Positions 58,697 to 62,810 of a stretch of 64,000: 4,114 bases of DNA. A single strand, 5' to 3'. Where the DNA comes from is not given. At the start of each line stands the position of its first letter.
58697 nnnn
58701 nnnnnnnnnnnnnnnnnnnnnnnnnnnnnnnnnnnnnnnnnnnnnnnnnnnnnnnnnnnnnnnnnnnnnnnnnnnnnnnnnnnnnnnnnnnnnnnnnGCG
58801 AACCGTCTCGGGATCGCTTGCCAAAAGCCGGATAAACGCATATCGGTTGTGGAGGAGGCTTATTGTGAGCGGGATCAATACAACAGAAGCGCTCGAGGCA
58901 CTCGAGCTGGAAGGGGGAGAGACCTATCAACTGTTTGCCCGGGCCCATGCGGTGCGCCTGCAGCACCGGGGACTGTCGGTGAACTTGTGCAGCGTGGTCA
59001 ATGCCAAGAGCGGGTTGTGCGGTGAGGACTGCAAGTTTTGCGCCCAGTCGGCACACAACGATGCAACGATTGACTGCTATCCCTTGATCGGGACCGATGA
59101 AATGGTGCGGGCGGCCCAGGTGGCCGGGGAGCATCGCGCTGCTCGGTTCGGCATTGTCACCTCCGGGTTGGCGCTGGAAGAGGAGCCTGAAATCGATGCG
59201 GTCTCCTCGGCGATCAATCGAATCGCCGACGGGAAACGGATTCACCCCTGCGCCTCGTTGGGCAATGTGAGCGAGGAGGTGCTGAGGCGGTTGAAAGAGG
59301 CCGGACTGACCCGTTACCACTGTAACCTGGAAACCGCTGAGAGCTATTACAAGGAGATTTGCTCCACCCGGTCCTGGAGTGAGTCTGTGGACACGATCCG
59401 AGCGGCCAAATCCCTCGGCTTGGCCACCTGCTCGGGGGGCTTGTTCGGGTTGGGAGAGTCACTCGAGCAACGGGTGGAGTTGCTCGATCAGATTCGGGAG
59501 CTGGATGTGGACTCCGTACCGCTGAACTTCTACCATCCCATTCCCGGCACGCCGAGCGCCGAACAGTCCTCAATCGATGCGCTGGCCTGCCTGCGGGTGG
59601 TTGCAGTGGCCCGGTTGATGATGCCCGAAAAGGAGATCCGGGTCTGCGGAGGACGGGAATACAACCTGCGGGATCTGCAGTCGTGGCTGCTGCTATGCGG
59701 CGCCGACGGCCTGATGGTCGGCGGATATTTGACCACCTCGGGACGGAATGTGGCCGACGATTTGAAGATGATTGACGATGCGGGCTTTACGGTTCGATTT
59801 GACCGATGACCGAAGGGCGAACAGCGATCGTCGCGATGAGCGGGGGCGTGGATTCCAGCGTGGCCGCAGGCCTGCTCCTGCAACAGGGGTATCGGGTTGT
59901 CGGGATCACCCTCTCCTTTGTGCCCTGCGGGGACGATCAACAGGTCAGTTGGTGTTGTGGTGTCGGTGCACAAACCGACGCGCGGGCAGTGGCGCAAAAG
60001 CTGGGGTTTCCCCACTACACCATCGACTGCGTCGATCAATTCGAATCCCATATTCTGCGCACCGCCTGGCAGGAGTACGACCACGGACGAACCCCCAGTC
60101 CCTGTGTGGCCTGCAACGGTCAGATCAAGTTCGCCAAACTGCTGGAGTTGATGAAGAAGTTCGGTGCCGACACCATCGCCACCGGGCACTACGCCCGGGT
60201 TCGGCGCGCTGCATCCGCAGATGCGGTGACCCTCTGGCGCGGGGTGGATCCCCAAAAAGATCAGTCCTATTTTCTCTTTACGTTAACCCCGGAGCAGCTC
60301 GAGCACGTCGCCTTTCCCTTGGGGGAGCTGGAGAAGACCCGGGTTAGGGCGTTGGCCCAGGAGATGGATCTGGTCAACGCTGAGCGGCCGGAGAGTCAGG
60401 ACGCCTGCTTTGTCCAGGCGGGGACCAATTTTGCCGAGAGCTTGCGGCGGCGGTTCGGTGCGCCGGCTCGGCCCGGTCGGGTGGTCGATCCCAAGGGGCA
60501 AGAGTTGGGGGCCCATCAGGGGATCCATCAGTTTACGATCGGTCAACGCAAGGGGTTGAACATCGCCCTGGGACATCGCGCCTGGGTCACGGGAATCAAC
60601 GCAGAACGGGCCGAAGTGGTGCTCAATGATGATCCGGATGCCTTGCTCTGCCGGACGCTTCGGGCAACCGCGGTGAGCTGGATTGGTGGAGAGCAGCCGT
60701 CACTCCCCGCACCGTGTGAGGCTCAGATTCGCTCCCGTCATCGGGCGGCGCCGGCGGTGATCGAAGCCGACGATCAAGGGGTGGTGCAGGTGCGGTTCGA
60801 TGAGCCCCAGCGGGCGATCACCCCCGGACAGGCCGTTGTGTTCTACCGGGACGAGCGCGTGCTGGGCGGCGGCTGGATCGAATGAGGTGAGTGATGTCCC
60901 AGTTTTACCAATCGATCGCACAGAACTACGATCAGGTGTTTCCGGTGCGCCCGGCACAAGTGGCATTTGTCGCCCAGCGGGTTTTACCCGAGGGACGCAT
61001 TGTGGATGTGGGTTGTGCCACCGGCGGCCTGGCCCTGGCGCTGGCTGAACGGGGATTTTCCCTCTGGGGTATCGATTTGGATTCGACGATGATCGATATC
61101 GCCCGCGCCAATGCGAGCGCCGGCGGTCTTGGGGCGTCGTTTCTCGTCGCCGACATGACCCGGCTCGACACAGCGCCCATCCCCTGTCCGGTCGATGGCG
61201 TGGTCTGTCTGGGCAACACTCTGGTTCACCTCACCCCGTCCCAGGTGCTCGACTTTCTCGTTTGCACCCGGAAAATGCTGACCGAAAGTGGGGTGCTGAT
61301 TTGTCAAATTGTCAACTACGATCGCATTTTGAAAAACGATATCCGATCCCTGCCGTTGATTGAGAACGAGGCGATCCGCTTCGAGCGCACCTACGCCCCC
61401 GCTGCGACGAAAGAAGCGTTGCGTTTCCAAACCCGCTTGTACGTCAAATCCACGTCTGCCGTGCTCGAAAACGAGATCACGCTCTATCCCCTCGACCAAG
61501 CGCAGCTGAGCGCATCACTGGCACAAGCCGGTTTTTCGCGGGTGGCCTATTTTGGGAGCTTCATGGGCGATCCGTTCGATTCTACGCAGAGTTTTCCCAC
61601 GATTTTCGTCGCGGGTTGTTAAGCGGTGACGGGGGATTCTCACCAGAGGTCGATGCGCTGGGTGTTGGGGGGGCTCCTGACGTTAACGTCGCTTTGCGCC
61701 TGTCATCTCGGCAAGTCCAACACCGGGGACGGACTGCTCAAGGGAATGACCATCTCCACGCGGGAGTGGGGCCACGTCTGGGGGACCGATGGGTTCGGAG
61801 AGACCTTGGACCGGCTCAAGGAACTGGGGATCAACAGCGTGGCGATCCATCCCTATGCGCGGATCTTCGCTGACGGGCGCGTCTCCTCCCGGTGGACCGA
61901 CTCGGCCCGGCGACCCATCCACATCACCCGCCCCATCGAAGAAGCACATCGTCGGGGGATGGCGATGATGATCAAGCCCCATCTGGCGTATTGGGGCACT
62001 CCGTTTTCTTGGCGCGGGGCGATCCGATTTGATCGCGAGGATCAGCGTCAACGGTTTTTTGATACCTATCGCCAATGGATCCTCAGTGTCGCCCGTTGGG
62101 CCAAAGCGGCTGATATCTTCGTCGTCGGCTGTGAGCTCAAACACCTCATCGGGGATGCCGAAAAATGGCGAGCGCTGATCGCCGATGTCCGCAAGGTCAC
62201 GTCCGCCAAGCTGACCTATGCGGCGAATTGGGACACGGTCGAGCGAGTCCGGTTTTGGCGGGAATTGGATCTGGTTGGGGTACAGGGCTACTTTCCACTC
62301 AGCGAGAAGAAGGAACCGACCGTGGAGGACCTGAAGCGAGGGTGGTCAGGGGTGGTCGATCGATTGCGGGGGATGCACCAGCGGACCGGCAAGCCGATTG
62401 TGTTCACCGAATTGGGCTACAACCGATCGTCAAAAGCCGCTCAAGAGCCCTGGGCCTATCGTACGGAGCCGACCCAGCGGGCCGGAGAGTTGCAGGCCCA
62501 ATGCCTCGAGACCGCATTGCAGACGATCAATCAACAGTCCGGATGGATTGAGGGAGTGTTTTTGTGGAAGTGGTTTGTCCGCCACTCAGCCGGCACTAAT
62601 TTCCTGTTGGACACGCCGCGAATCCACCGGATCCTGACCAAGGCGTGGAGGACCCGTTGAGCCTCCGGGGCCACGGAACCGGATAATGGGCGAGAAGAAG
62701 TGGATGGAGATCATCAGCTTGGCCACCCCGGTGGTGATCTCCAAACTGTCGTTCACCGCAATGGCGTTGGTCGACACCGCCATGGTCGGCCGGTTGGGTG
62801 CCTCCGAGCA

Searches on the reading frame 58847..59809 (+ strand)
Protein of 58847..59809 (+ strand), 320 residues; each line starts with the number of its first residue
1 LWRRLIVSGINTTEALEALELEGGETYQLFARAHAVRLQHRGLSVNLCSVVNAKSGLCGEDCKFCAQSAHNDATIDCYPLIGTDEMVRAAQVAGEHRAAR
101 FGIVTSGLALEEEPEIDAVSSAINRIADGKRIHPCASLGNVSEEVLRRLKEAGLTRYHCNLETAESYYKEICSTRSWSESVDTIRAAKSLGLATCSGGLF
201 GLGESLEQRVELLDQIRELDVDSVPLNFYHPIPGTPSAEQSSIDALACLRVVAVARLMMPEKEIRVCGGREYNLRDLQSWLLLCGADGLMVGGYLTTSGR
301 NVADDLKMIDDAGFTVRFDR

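Call 4: search_protein_families(library=pfam, proteins=[window:58847-59809:+], max_evalue=0.01)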
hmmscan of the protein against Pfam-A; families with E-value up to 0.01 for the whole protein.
window:58847-59809:+ (320 aa): 2 families
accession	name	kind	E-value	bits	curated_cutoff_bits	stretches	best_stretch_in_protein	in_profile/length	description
PF06968.18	BATS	-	1.5e-25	89.6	22.2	1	225-314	1-87/88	Biotin and Thiamin Synthesis associated domain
PF04055.27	Radical_SAM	-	7.1e-20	72.3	29.5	1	57-215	6-165/166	Radical SAM superfamily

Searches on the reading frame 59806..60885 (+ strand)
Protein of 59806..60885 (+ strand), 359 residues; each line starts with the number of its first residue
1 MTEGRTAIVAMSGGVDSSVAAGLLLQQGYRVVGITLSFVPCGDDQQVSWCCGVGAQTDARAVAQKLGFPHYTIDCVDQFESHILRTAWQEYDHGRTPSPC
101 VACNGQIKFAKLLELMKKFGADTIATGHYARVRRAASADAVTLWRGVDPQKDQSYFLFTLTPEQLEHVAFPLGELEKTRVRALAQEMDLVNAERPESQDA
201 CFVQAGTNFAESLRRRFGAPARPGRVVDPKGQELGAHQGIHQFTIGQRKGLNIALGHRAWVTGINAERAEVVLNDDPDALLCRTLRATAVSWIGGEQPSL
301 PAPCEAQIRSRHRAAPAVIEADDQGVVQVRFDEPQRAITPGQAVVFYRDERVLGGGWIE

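Call 78: search_protein_families(library=pfam, proteins=[window:59806-60885:+], max_evalue=0.00001)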
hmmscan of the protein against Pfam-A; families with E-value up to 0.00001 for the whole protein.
window:59806-60885:+ (359 aa): 3 families
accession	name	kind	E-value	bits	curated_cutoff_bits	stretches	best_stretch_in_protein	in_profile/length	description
PF03054.22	tRNA_Me_trans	-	2.4e-66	223.7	20.6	1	7-204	3-201/202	tRNA methyl transferase HUP domain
PF20258.4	tRNA_Me_trans_C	-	1.4e-23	83.5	20.6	1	283-358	2-77/77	Aminomethyltransferase beta-barrel domain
PF20259.3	tRNA_Me_trans_M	-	1.7e-14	53.5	27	1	220-272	9-63/66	tRNA methyl transferase PRC-barrel domain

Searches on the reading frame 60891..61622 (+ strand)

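Call 78: search_protein_families(library=pfam, proteins=[window:60891-61622:+], max_evalue=0.00001)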
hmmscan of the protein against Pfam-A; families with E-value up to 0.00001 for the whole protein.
window:60891-61622:+ (243 aa): 5 families
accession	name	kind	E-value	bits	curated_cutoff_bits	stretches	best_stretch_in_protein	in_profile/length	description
PF13649.12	Methyltransf_25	-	1e-15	58.6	27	1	37-134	1-97/97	Methyltransferase domain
PF08241.18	Methyltransf_11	-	4.6e-10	40.5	21.2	1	38-138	1-95/95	Methyltransferase domain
PF13847.12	Methyltransf_31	-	3.7e-09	36.9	27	1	36-141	6-113/145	Methyltransferase domain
PF08242.18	Methyltransf_12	-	1e-08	36.3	30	1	38-136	1-98/98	Methyltransferase domain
PF13489.12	Methyltransf_23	-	2e-07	31.3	27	1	25-152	14-130/164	Methyltransferase domain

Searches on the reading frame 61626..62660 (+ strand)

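Call 78: search_protein_families(library=pfam, proteins=[window:61626-62660:+], max_evalue=0.00001)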
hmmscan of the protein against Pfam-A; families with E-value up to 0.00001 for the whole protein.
window:61626-62660:+ (344 aa): 2 families
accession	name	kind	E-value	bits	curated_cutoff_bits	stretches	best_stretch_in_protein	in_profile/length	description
PF22612.2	GH113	-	4.3e-39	135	27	1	52-318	12-270/289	Glycoside Hydrolase Family 113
PF13547.12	GTA_TIM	-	1.7e-06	28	27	0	148-244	3-130/299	GTA TIM-barrel-like domain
